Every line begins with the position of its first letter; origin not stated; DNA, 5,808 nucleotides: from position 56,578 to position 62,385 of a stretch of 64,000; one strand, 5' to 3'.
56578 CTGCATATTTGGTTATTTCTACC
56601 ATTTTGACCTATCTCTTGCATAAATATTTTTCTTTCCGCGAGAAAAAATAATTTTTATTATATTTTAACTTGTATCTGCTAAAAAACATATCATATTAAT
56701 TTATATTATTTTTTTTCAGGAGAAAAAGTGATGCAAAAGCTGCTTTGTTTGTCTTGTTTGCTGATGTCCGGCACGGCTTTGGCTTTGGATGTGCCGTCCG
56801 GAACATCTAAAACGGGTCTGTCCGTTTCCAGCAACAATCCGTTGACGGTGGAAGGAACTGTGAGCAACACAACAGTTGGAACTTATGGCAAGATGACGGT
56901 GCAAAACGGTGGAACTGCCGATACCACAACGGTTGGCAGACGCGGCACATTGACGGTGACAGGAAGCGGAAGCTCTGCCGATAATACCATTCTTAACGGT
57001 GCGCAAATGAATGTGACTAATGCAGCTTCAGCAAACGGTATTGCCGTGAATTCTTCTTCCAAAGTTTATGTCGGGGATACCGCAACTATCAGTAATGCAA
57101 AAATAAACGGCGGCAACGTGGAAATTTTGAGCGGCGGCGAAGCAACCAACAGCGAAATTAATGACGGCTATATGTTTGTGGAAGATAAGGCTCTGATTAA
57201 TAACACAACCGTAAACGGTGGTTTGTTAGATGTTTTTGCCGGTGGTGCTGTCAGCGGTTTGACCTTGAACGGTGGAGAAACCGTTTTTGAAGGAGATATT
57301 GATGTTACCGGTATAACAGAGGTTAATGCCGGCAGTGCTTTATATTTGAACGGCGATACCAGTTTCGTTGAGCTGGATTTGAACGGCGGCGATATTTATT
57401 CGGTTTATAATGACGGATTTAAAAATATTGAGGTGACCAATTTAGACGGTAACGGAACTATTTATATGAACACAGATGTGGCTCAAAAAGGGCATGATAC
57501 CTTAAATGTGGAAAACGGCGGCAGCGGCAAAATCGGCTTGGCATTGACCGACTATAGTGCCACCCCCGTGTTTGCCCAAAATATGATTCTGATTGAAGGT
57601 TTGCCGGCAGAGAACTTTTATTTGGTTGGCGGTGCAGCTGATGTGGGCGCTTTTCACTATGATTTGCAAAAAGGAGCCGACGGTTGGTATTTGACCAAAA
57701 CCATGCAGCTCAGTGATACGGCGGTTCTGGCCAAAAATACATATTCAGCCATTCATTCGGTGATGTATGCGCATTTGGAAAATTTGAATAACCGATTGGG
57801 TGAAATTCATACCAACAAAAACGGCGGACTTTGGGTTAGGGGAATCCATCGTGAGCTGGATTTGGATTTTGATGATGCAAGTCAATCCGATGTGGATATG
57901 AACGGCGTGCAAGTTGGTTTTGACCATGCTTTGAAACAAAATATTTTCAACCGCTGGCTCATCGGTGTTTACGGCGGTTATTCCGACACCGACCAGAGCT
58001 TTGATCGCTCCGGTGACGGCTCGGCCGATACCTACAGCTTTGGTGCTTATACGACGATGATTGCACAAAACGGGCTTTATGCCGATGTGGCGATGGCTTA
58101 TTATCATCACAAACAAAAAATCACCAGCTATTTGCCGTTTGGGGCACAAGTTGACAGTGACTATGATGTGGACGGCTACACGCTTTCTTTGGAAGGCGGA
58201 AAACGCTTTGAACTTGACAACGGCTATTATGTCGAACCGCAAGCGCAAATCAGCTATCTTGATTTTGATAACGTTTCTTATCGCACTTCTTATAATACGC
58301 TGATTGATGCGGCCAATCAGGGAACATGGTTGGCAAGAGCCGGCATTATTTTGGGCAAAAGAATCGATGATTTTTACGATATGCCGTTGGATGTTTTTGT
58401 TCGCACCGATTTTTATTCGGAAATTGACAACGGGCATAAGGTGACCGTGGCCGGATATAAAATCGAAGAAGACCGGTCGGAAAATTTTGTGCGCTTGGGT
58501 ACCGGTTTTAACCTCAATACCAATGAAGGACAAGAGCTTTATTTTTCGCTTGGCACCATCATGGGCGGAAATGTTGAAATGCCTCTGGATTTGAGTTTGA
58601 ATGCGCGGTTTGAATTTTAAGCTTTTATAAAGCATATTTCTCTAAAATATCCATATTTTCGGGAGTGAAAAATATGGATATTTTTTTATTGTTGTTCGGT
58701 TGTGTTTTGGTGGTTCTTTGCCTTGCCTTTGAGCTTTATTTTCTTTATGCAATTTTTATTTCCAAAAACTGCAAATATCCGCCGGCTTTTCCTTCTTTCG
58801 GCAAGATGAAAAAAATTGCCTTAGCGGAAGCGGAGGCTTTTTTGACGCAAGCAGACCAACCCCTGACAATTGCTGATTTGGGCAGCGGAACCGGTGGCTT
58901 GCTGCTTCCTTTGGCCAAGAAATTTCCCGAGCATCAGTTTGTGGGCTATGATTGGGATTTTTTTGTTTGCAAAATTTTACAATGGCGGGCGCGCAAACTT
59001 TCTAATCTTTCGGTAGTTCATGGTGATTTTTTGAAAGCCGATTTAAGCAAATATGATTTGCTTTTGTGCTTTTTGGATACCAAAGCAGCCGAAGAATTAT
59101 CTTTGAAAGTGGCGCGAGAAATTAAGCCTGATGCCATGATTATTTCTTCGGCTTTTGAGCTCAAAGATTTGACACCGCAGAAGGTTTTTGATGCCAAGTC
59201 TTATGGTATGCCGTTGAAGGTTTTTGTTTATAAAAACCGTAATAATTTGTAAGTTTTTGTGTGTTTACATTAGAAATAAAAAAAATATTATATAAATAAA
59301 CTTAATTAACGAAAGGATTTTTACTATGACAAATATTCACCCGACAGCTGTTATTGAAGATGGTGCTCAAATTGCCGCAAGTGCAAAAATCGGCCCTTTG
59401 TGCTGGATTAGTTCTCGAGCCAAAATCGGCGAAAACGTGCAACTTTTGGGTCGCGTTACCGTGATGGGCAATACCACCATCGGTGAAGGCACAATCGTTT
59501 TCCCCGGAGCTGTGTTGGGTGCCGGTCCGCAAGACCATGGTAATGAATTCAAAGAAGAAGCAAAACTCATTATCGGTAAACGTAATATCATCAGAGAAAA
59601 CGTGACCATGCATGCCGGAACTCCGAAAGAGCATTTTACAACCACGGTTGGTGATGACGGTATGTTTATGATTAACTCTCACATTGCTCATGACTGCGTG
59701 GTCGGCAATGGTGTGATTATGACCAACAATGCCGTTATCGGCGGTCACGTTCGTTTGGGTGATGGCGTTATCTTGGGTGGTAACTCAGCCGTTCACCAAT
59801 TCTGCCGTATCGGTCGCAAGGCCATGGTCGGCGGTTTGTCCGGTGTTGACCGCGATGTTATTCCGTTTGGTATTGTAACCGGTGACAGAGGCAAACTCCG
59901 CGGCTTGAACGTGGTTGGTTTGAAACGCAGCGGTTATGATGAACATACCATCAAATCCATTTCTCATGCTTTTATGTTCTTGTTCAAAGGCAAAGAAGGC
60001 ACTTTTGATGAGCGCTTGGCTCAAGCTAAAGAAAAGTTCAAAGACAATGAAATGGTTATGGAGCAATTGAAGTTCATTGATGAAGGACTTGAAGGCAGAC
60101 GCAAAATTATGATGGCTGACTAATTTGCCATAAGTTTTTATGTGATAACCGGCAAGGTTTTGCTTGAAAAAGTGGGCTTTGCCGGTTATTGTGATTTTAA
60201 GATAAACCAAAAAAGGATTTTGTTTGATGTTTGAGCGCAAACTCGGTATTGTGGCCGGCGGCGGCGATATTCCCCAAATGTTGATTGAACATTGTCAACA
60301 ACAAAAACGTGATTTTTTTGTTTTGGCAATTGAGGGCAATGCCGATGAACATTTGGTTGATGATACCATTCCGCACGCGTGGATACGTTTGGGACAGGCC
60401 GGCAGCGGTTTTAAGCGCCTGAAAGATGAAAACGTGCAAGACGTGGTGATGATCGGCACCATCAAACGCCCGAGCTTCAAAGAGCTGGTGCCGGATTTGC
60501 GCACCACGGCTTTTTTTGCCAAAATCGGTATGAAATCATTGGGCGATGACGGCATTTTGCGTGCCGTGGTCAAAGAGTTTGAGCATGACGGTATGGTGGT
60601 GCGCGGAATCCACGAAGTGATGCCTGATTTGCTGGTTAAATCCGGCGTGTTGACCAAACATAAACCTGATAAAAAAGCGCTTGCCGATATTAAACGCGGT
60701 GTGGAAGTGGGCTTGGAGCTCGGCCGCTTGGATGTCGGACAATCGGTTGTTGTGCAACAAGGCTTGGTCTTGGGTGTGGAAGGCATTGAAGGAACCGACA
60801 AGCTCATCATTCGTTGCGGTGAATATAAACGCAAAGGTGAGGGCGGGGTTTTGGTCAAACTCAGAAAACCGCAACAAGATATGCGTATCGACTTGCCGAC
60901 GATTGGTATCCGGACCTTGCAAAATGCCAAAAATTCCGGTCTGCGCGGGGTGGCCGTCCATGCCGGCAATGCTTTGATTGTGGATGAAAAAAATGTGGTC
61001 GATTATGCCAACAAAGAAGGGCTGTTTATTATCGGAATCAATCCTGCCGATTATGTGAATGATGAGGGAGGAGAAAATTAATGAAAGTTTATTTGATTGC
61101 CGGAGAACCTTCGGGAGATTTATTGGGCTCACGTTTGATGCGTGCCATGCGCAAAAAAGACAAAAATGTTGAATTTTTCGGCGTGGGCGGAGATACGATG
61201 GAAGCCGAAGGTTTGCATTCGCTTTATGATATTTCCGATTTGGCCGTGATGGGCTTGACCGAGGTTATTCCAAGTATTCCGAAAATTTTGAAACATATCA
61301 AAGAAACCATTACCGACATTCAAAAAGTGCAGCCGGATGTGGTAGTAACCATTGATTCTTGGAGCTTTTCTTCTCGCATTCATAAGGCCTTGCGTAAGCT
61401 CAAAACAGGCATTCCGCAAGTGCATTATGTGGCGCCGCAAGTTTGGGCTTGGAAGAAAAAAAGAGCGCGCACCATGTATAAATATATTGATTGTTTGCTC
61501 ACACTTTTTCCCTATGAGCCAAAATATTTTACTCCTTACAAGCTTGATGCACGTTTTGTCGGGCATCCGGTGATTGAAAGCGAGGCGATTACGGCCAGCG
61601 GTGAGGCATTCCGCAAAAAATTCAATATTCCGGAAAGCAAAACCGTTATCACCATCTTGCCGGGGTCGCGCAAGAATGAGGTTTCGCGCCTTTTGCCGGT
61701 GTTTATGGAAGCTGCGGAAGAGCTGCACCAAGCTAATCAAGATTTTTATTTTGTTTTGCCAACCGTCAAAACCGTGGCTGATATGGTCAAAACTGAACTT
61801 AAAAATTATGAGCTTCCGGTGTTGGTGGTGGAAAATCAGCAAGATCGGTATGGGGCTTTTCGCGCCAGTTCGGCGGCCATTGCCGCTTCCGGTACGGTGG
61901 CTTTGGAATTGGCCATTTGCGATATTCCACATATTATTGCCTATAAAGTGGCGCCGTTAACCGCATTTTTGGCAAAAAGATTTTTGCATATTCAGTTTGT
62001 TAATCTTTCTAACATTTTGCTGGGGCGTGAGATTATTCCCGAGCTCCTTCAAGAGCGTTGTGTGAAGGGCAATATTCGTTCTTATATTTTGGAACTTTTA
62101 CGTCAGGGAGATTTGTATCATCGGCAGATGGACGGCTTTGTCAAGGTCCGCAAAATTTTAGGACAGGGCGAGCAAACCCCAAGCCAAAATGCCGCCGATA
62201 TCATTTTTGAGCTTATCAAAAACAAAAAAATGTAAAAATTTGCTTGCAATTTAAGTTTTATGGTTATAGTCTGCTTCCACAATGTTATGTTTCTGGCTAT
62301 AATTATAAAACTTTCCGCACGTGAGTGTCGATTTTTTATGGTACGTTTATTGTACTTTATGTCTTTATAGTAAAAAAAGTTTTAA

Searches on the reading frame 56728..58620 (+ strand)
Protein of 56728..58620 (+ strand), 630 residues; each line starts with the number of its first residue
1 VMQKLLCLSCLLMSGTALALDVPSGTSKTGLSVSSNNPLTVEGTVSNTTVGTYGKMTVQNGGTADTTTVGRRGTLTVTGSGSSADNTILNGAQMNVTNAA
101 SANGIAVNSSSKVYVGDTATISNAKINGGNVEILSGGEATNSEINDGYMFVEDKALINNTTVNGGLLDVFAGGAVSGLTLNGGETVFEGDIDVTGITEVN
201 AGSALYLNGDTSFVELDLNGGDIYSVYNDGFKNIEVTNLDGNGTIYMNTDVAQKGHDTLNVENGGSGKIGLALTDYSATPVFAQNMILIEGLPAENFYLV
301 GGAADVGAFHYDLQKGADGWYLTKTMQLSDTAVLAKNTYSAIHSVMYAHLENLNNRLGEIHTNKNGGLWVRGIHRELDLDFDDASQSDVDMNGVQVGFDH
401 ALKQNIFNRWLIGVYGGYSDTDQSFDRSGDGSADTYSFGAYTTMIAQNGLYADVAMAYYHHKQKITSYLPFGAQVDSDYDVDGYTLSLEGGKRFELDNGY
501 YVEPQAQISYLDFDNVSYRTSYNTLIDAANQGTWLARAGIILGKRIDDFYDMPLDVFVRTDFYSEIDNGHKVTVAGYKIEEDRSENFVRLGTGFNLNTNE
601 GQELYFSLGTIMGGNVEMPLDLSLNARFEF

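Call 74: search_protein_families(library=pfam, proteins=[window:56728-58620:+], max_evalue=0.0001)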
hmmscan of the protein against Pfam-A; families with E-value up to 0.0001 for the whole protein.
window:56728-58620:+ (630 aa): 3 families
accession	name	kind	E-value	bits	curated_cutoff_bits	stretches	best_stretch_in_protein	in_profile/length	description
PF03797.25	Autotransporter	-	2.7e-41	142.4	26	1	368-608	1-254/255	Autotransporter beta-domain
PF03212.20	Pertactin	-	5.7e-14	52.6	22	1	229-323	21-120/121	Pertactin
PF16168.11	AIDA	-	5.5e-06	26.8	27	0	127-165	23-63/63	Adhesin of bacterial autotransporter system, probable stalk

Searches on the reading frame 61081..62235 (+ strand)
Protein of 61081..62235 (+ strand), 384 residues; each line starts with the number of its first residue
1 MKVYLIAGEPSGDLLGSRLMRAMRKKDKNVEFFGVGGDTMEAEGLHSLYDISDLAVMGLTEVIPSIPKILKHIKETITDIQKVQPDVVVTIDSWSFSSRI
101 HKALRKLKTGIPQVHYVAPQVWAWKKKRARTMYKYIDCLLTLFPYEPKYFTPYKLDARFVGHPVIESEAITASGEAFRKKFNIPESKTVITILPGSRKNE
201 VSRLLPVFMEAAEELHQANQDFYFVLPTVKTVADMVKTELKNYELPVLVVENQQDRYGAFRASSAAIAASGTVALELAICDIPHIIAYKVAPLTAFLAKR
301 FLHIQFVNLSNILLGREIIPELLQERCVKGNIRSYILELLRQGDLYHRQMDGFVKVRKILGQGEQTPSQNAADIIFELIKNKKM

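Call 45: search_protein_families(library=pfam, proteins=[window:61081-62235:+], max_evalue=0.0001)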
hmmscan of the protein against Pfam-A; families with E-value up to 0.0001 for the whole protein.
window:61081-62235:+ (384 aa): 1 family
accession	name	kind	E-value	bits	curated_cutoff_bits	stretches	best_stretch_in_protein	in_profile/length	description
PF02684.21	LpxB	-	1.2e-108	363.8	22.6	1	3-373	1-372/374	Lipid-A-disaccharide synthetase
